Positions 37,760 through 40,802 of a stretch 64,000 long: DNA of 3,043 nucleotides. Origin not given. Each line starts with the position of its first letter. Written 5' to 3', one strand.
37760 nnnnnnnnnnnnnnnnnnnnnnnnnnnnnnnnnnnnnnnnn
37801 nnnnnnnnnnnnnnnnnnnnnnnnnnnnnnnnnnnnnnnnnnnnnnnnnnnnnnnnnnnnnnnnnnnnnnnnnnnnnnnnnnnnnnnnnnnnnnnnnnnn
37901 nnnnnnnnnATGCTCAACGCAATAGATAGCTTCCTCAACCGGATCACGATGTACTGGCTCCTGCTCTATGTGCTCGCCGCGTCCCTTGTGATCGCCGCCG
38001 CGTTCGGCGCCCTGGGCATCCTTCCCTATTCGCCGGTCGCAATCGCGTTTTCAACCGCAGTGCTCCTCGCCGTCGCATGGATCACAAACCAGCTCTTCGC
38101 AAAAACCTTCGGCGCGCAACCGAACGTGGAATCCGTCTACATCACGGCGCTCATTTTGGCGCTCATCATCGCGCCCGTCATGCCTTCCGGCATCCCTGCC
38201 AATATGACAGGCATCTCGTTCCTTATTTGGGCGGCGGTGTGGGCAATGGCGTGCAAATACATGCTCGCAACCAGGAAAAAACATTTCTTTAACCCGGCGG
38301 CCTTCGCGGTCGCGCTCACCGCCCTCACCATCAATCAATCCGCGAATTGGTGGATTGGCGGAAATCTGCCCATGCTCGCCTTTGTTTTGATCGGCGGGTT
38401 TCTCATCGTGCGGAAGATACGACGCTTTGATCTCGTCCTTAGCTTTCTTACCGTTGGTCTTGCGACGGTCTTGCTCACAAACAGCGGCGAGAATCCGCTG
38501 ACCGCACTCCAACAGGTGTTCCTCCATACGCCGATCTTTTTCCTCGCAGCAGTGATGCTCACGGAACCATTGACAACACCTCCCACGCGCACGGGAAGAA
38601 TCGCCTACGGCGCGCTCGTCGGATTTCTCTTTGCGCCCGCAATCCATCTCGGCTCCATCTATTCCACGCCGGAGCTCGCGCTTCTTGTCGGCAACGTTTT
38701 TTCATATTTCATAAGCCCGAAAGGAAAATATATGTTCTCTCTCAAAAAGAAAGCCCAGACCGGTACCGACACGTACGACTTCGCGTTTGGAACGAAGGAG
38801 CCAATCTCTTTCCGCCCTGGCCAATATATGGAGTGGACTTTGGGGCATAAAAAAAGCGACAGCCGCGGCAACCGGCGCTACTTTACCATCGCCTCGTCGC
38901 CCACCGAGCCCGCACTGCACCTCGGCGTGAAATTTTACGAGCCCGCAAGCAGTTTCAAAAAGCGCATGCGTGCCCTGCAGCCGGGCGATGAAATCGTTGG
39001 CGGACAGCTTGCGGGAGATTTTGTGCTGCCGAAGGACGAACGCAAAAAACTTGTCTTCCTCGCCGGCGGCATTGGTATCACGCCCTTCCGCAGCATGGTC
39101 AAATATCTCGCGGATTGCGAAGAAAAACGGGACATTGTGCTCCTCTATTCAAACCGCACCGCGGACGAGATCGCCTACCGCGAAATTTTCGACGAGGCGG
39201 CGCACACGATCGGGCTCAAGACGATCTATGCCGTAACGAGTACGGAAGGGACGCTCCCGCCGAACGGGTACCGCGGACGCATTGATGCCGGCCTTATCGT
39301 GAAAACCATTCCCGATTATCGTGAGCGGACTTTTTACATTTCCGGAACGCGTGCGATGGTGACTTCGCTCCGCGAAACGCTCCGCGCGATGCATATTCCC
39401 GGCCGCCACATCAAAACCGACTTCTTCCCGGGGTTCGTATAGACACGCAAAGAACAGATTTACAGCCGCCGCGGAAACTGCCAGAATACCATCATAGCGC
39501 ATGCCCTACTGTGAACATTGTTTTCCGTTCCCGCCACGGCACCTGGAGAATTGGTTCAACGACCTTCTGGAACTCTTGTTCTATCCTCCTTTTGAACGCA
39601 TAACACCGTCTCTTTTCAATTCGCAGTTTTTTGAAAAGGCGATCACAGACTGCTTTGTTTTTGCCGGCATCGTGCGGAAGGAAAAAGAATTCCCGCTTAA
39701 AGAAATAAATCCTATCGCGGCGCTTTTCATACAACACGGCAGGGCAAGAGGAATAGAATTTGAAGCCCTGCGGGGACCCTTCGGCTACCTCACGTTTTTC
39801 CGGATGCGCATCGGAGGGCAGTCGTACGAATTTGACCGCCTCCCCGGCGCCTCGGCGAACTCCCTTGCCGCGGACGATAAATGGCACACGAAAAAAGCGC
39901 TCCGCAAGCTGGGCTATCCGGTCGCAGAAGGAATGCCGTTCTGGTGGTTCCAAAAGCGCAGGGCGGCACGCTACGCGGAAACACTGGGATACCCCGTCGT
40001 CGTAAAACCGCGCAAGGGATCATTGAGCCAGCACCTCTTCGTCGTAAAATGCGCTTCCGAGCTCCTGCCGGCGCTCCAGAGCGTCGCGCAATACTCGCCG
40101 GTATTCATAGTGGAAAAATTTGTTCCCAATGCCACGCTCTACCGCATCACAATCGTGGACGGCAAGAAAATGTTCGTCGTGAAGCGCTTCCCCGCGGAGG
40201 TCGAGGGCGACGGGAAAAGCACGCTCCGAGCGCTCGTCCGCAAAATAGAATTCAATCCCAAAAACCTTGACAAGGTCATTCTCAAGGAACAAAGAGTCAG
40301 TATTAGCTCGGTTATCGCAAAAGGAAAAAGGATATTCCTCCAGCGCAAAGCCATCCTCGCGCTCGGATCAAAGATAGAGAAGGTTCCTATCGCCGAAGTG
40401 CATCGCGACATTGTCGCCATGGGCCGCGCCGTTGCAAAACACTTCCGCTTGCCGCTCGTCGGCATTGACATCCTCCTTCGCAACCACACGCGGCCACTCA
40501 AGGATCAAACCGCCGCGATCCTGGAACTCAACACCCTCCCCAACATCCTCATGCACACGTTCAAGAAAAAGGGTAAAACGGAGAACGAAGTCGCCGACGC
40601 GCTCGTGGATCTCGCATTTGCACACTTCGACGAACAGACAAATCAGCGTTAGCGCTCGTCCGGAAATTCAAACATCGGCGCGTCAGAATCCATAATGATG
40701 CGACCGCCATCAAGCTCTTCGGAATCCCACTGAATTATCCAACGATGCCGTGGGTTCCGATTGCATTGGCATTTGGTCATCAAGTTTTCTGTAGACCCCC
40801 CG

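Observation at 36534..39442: Three-gene flavin electron-transfer cluster: SGAT-motif FMN-binding protein, ApbE flavin transferase, membrane FNR-like reductase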

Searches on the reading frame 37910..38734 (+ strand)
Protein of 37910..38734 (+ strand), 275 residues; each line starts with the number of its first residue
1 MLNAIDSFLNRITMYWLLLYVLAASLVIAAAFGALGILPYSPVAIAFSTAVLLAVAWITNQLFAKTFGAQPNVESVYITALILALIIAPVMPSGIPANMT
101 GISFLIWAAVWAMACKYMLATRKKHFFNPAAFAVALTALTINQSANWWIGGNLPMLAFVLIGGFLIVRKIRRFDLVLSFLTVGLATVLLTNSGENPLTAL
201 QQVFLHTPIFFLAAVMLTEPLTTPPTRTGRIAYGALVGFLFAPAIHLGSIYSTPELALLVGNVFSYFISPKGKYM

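Call 29: search_solved_structures(query=A2, max_evalue=10, show_alignments=4)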
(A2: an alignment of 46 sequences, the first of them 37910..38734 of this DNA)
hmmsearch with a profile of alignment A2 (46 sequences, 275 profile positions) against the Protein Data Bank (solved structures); distinct sequences matched with E-value up to 10: 1.
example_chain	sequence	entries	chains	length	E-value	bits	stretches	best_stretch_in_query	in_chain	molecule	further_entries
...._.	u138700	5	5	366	7.6e-06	28.8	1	153-261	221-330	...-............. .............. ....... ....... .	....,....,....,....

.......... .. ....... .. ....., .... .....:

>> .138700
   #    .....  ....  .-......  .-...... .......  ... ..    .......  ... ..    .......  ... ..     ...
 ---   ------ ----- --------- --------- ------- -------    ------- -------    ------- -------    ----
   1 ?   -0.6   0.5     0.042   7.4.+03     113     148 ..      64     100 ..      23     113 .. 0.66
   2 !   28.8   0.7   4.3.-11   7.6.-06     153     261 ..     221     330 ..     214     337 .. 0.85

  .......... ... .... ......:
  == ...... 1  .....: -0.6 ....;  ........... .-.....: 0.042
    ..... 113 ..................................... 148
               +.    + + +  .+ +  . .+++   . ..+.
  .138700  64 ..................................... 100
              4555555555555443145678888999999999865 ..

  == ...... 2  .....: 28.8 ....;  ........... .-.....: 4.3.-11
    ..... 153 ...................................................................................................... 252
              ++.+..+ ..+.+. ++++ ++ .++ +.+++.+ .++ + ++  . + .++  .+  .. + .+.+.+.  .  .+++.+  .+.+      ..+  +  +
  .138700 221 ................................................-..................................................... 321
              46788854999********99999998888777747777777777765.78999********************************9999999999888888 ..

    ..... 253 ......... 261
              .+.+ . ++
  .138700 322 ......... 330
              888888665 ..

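Call 46: search_protein_families(library=pfam, proteins=[window:37910-38734:+], max_evalue=0.01)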
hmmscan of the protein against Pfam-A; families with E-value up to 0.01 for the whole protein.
window:37910-38734:+ (275 aa): 1 family
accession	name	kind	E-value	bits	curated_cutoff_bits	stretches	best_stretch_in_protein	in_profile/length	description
PF03116.20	NQR2_RnfD_RnfE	-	1.6e-11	44.6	27.7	1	151-268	171-286/296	NQR2, RnfD, RnfE family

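Call 58: predict_structure(alignment_id=A3)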
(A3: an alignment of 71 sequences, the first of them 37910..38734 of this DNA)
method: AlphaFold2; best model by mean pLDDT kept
length: 275 residues; sequences in the alignment: 71
mean_pLDDT: 89.2   pTM: 0.87
mean pLDDT of the five models: 89.2, 86.9, 86.3, 84.8, 81.8
residues with pLDDT >= 90: 172; 70-90: 90; 50-70: 9; < 50: 4
segments of 3 or more residues with pLDDT < 50: 272-275
pLDDT, mean of each block of 10 residues (from residue 1): 90 94 97 95 96 97 92 92 94 75 95 89 78 90 81 88 94 95 94 85 86 91 89 96 84 89 84 41
secondary structure, 60 per line:
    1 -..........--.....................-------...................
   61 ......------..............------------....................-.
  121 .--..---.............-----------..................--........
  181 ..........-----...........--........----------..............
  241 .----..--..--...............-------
elements in order: H2-11 H14-34 H42-66 H73-86 H99-118 H129-141 H153-170 H173-190 H196-206 H209-216 H227-241 H254-268
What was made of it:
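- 37910..38719 (+): Ten-helix RnfD/NqrB-like membrane domain (residues 1-270). AF2 model pLDDT 89, pTM 0.87 (call 58).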

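Call 60: fold_search(model_id=the predicted structure, library=pdb)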
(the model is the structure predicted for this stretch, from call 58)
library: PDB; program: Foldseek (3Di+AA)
matches with E <= 10: 235; with E <= 0.001: 13
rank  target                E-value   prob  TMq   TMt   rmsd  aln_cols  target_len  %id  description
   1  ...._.                3.8e-06  1.00  0.65  0.52   7.8       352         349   15  Cryo-EM structure of the nitrogen-fixation associated NADH:ferredoxin oxidoreductase RNF from Azotobacter vinelandii (released 2023-11-01)
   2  9eri_D                7.6e-06  1.00  0.67  0.59   5.2       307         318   16  Cryo-EM structure of sodium pumping Rnf complex from Acetobacterium woodii bound to NADH (released 2025-03-05)
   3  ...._D                2.8e-05  1.00  0.67  0.61   6.8       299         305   18  Cryo-EM structure of the NADH:ferredoxin oxidoreductase RNF from Azotobacter vinelandii, dithionite reduced (released 2024-06-26)
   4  7xk3_B                8.9e-05  1.00  0.58  0.43   5.9       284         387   16  Cryo-EM structure of Na+-pumping NADH-ubiquinone oxidoreductase from Vibrio cholerae, state 1 (released 2022-07-20)
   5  9uuu_B                9.8e-05  1.00  0.59  0.44   6.5       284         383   16  Cryo-EM structure of Na+-translocating NADH-ubiquinone oxidoreductase from Vibrio cholerae reduced by NADH (released 2025-06-25)
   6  7xk6_B                1.7e-04  1.00  0.57  0.40   6.5       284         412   16  Cryo-EM structure of Na+-pumping NADH-ubiquinone oxidoreductase from Vibrio cholerae, with aurachin D-42 (released 2022-07-20)
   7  8a1x_B                1.9e-04  1.00  0.58  0.41   6.1       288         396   17  Sodium pumping NADH-quinone oxidoreductase with inhibitor DQA (released 2023-06-14)
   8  9lrr_B                2.0e-04  1.00  0.59  0.41   6.5       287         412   17  Cryo-EM structure of Na+-translocating NADH-ubiquinone oxidoreductase NqrB-G141A mutant from Vibrio cholerae with boun (released 2025-04-23)
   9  9ud3_B                3.8e-04  1.00  0.54  0.40   6.6       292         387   17  Cryo-EM structure of Na+-translocating NADH-ubiquinone oxidoreductase NqrB-T236Y mutant from Vibrio cholerae (released 2025-06-25)
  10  8ad0_B                4.5e-04  1.00  0.64  0.47   5.3       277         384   17  X-ray structure of Na+-NQR from Vibrio cholerae in different conformation at 3.1 A (released 2023-07-12)
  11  7zc6_D                5.2e-04  1.00  0.70  0.64   5.0       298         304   17  Na+ - translocating ferredoxin: NAD+ reductase (Rnf) of C. tetanomorphum (released 2022-09-28)
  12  8acw_B                7.7e-04  1.00  0.59  0.44   6.1       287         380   17  X-ray structure of Na+-NQR from Vibrio cholerae at 3.4 A resolution (released 2023-07-12)
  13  8a1t_B                8.8e-04  1.00  0.57  0.42   5.0       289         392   18  Sodium pumping NADH-quinone oxidoreductase (released 2023-06-14)
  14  8evu_B                1.0e-03  1.00  0.59  0.41   5.8       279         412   16  Cryo EM structure of Vibrio cholerae NQR (released 2022-11-16)
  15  8a1v_B                1.3e-03  1.00  0.58  0.42   5.8       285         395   18  Sodium pumping NADH-quinone oxidoreductase with substrate Q2 (released 2023-06-14)
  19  7kyp_N                3.6e-01  0.14  0.18  0.18  21.2       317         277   16  PsaBC from Streptococcus pneumoniae in complex with Fab (released 2021-08-25)
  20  7kyp_D                5.7e-01  0.15  0.22  0.22  20.2       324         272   14  PsaBC from Streptococcus pneumoniae in complex with Fab (released 2021-08-25)
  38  7kyo_C                1.6e+00  0.07  0.17  0.18  18.2       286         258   15  PsaBC from Streptococcus pneumoniae in complex with Fab (released 2021-08-25)
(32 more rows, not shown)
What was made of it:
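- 37910..38719 (+): Foldseek top 15 are RnfD/NqrB, with TMq up to 0.70 (call 60).
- The fold is that of the RnfD/NqrB chains of Na+-pumping complexes (call 60).
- Tried and rejected: I modelled the membrane domain separately to see RnfD/NqrB (calls 58, 60).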

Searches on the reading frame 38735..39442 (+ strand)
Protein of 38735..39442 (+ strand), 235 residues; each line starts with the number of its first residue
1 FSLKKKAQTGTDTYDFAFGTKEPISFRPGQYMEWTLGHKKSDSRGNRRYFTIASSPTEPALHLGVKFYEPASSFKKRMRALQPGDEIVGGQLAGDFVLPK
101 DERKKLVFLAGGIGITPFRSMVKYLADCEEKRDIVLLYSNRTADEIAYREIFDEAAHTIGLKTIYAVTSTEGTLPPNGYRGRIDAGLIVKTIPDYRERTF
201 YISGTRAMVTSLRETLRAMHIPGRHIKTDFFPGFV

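Call 46: search_protein_families(library=pfam, proteins=[window:38735-39442:+], max_evalue=0.01)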
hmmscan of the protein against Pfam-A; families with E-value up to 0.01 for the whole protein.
window:38735-39442:+ (235 aa): 3 families
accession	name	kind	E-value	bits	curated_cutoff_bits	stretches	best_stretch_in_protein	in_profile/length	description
PF00175.26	NAD_binding_1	-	1.6e-14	54.9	22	1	108-213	1-108/109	Oxidoreductase NAD-binding domain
PF08030.17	NAD_binding_6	-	0.0069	16.9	22.2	1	105-146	3-49/156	Ferric reductase NAD binding domain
PF00970.30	FAD_binding_6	-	0.0082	16.9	21.1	0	2-87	3-88/99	Oxidoreductase FAD-binding domain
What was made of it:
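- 38729..39439 (+): Cytoplasmic FNR-type FAD- and NAD(P)H-binding module (residues 274-510). NAD_binding_1, E 1.6e-14 (call 46).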

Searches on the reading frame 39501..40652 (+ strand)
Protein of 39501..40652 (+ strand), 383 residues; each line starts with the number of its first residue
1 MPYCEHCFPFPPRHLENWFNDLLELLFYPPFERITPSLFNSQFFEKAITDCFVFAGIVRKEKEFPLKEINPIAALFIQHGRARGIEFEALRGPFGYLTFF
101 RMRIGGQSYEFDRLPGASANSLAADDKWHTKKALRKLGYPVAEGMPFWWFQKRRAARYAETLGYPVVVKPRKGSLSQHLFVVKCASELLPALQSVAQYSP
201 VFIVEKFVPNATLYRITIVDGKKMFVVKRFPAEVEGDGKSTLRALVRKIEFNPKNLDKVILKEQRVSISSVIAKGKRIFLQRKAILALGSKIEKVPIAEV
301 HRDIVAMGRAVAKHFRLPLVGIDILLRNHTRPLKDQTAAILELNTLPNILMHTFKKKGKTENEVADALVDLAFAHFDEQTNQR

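Call 3: search_protein_families(library=pfam, proteins=[window:39501-40652:+], max_evalue=0.01)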
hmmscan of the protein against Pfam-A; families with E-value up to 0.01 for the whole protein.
window:39501-40652:+ (383 aa): 6 families
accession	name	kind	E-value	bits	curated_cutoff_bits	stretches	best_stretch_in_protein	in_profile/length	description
PF07478.18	Dala_Dala_lig_C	-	1.3e-06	28.6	24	1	153-224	26-96/204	D-ala D-ala ligase C-terminus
PF02655.19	ATP-grasp_3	-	9.9e-06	26.2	23.2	1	124-227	1-88/160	ATP-grasp domain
PF02955.21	GSH-S_ATP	-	0.00074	19.4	23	0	158-236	27-109/175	Prokaryotic glutathione synthetase, ATP-grasp domain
PF02786.22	CPSase_L_D2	-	0.00097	19.1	19.8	1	126-208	1-89/211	Carbamoyl-phosphate synthase L chain, ATP binding domain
PF02222.28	ATP-grasp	-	0.0014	18.8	27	1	134-210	3-78/179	ATP-grasp domain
PF13535.11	ATP-grasp_4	-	0.006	16.6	27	0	163-197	2-36/160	ATP-grasp domain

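Call 4: search_protein_families(library=ncbifam, proteins=[window:39501-40652:+], max_evalue=0.01)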
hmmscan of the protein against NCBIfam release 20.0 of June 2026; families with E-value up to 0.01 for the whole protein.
window:39501-40652:+ (383 aa): 29 families (the best 25 are shown)
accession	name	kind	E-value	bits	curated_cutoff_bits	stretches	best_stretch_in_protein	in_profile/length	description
TIGR02068.2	cya_phycin_syn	equivalog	1.1e-39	136.1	850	1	124-375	211-473/862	cyanophycin synthetase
NF010623.0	PRK14016.1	subfamily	3.6e-39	134.6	877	1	124-376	212-475/871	cyanophycin synthetase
NF002688.0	PRK02471.1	equivalog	1.2e-25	90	425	1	122-374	485-753/756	bifunctional glutamate--cysteine ligase GshA/glutathione synthetase GshB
TIGR03103.1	trio_acet_GNAT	equivalog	4.9e-20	71.6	569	1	68-348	239-523/547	N-acetylglutaminylglutamine synthetase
TIGR01435.1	glu_cys_lig_rel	equivalog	1.5e-11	43.3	656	1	123-363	466-711/719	bifunctional glutamate--cysteine ligase/glutathione synthetase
NF002378.0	PRK01372.1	subfamily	1.5e-10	40.3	243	1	121-228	95-198/305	D-alanine--D-alanine ligase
NF009402.0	PRK12767.1-1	equivalog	7.9e-10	38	218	1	124-212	113-197/329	carbamoyl phosphate synthase-like protein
TIGR01205.1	D_ala_D_alaTIGR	subfamily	1.7e-09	37.1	245.65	1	120-229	100-212/318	D-alanine--D-alanine ligase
TIGR00768.1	rimK_fam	subfamily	8.6e-09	35.1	143.4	1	122-222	83-186/276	RimK family alpha-L-glutamate ligase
TIGR02144.1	LysX_arch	equivalog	1.7e-08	33.9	275.6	1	123-208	84-171/281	lysine biosynthesis protein LysX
NF002528.0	PRK01966.1-4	subfamily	2e-06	26.9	262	1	121-211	136-232/366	D-alanine--D-alanine ligase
NF009405.0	PRK12767.1-4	equivalog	4.4e-06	25.9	390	1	124-230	110-209/320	carbamoyl phosphate synthase-like protein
NF002527.0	PRK01966.1-3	equivalog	7.6e-06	25.4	310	1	121-227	113-219/332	D-alanine--D-alanine ligase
NF006406.0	PRK08654.1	equivalog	1.2e-05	24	739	1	125-198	114-187/499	acetyl-CoA carboxylase biotin carboxylase subunit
NF002563.0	PRK02186.1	subfamily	1.5e-05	23.5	625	1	114-211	94-191/890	argininosuccinate lyase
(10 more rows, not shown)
